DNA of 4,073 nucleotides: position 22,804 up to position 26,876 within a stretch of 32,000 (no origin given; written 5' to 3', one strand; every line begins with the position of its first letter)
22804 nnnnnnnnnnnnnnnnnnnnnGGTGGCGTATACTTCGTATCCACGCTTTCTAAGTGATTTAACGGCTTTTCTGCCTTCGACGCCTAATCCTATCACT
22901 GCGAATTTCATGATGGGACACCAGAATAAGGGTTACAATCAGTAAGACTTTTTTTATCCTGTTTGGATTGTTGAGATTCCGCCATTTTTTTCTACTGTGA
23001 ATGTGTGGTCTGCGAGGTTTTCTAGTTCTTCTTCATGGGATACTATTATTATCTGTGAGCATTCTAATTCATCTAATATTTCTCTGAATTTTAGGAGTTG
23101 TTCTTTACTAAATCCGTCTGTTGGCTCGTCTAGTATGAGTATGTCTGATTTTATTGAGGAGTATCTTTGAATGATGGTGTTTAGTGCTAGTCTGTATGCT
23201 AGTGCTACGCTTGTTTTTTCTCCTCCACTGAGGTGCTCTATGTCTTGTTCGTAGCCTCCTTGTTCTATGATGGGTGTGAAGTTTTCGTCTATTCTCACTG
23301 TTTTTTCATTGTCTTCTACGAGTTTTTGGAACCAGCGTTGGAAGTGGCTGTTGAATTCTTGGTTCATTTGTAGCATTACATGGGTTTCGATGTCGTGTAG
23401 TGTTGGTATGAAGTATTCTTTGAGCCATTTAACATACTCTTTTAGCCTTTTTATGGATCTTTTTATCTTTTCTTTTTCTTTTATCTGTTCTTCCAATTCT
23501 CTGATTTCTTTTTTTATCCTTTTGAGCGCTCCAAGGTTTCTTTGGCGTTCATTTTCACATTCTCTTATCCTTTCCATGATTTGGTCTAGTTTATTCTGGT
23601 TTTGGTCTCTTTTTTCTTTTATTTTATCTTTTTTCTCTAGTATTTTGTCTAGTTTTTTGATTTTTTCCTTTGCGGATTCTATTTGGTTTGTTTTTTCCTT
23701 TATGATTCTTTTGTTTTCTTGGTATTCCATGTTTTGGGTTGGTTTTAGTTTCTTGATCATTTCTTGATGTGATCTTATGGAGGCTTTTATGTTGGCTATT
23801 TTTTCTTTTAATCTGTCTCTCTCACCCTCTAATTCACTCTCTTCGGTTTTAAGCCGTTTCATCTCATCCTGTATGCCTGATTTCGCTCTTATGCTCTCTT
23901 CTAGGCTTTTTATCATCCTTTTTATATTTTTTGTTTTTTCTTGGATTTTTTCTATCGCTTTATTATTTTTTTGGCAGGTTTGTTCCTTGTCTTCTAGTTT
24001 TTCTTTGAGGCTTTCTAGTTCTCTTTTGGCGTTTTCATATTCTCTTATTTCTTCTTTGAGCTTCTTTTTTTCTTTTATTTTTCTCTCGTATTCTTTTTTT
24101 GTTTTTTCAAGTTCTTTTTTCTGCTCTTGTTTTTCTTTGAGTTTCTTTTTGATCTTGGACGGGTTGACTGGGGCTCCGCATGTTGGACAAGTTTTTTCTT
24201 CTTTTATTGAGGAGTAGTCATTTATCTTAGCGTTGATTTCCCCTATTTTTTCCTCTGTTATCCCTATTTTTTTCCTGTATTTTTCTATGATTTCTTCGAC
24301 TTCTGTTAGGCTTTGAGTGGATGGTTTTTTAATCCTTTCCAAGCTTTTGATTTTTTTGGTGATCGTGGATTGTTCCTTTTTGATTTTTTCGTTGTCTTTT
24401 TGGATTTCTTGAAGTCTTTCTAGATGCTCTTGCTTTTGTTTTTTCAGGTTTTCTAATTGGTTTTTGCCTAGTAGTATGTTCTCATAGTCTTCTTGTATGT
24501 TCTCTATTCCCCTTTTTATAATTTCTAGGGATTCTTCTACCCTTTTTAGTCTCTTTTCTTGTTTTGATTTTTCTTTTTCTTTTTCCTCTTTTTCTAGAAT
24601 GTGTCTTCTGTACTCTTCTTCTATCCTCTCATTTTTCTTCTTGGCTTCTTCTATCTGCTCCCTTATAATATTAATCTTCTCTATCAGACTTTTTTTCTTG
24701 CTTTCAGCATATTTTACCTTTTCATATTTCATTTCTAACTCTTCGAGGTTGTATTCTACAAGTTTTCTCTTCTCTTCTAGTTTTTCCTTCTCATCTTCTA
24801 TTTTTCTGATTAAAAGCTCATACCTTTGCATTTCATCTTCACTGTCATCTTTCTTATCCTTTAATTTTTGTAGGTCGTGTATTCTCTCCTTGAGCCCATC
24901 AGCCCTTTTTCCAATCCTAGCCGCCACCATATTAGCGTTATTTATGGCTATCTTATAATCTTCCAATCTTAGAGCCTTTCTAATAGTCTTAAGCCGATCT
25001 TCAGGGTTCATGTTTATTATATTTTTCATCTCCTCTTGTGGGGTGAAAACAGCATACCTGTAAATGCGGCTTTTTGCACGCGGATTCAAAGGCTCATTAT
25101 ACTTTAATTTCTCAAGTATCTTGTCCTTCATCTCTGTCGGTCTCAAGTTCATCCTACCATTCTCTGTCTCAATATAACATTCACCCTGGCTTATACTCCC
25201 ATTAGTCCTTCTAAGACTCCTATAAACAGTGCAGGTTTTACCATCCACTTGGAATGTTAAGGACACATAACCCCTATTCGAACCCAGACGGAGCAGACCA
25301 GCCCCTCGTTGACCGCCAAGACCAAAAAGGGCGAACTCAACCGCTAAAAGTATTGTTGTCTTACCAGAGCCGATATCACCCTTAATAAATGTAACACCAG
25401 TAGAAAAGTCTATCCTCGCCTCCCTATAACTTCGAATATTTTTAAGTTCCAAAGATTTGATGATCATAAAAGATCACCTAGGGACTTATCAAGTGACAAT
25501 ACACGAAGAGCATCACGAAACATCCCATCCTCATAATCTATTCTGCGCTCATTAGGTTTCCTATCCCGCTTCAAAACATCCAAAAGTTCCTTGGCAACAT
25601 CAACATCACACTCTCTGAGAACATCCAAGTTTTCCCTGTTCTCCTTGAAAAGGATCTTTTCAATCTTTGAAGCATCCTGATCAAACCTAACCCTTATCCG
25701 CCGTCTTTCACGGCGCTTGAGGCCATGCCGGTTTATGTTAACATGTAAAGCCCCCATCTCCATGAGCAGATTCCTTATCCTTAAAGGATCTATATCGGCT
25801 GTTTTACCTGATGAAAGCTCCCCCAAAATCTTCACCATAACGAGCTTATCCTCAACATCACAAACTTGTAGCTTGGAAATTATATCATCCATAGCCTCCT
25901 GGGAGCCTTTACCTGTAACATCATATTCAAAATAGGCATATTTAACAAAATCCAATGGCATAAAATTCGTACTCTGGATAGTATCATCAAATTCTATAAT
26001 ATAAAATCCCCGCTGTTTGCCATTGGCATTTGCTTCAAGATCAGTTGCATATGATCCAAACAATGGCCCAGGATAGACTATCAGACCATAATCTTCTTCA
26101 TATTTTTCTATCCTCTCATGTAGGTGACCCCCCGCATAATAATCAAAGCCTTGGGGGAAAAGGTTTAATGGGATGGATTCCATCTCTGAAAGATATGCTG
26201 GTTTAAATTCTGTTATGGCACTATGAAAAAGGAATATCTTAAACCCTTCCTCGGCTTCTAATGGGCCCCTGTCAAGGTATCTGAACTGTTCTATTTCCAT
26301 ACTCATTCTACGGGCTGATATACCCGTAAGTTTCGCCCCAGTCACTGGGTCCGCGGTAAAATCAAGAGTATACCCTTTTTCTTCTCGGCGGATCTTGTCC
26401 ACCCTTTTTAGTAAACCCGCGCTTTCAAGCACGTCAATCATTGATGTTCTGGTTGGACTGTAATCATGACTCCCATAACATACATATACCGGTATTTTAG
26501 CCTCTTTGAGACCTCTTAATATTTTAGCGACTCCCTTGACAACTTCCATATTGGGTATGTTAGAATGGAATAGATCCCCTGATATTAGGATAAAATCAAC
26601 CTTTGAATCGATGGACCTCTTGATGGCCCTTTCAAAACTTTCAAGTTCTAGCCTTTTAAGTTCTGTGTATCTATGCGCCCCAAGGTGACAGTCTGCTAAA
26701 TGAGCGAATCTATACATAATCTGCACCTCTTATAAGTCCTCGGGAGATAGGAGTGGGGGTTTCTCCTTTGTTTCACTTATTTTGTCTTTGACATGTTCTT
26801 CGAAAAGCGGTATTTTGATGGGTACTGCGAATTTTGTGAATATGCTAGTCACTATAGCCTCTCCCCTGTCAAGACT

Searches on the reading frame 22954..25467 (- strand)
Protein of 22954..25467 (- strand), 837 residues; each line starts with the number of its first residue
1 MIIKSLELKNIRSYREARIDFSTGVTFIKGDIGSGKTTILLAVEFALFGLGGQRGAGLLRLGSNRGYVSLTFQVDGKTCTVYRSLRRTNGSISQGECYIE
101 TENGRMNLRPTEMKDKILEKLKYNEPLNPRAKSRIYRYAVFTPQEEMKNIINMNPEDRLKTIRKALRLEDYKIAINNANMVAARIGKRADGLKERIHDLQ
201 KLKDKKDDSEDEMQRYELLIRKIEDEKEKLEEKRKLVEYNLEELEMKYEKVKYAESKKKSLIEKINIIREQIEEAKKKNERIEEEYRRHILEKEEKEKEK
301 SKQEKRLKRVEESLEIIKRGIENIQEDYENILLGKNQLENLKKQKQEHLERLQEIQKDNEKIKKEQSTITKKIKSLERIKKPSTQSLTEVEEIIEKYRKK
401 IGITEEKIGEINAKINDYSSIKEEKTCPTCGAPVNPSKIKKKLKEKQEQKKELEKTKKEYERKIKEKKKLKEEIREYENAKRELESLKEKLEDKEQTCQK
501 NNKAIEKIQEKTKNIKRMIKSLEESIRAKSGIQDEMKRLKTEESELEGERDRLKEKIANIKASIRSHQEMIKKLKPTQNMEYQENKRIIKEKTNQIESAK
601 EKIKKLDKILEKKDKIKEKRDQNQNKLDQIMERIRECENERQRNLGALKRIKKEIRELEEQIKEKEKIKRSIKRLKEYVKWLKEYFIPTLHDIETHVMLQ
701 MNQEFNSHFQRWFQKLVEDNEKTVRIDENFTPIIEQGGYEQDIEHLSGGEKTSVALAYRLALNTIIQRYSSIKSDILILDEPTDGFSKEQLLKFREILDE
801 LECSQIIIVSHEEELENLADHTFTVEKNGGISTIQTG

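Call 74: search_protein_families(library=pfam, proteins=[window:22954-25467:-], max_evalue=0.00001)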
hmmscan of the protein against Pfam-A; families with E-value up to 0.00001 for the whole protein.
window:22954-25467:- (837 aa): 2 families
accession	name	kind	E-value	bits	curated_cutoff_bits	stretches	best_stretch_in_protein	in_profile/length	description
PF13476.12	AAA_23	-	1.5e-08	35.9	27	0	499-560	139-196/201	AAA domain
PF02463.25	SMC_N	-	3e-07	30.5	40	1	3-48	2-49/220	RecF/RecN/SMC N terminal domain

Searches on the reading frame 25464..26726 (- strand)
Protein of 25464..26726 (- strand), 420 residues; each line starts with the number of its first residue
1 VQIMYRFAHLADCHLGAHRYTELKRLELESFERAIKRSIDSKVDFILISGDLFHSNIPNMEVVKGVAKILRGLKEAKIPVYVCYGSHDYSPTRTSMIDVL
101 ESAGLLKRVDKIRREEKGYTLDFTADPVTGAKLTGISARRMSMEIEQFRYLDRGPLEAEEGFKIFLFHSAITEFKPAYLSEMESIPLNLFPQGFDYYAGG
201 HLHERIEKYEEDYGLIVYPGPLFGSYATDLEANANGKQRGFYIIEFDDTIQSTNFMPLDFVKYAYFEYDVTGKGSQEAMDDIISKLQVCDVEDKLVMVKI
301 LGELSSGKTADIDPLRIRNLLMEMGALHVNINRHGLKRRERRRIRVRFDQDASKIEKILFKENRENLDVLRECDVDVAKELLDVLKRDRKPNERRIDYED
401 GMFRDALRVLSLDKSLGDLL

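Call 74: search_protein_families(library=pfam, proteins=[window:25464-26726:-], max_evalue=0.00001)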
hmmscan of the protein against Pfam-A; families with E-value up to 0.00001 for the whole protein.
window:25464-26726:- (420 aa): 1 family
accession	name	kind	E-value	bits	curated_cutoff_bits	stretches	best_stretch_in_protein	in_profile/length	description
PF00149.33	Metallophos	-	6.2e-13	50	21.5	1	6-204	2-190/191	Calcineurin-like phosphoesterase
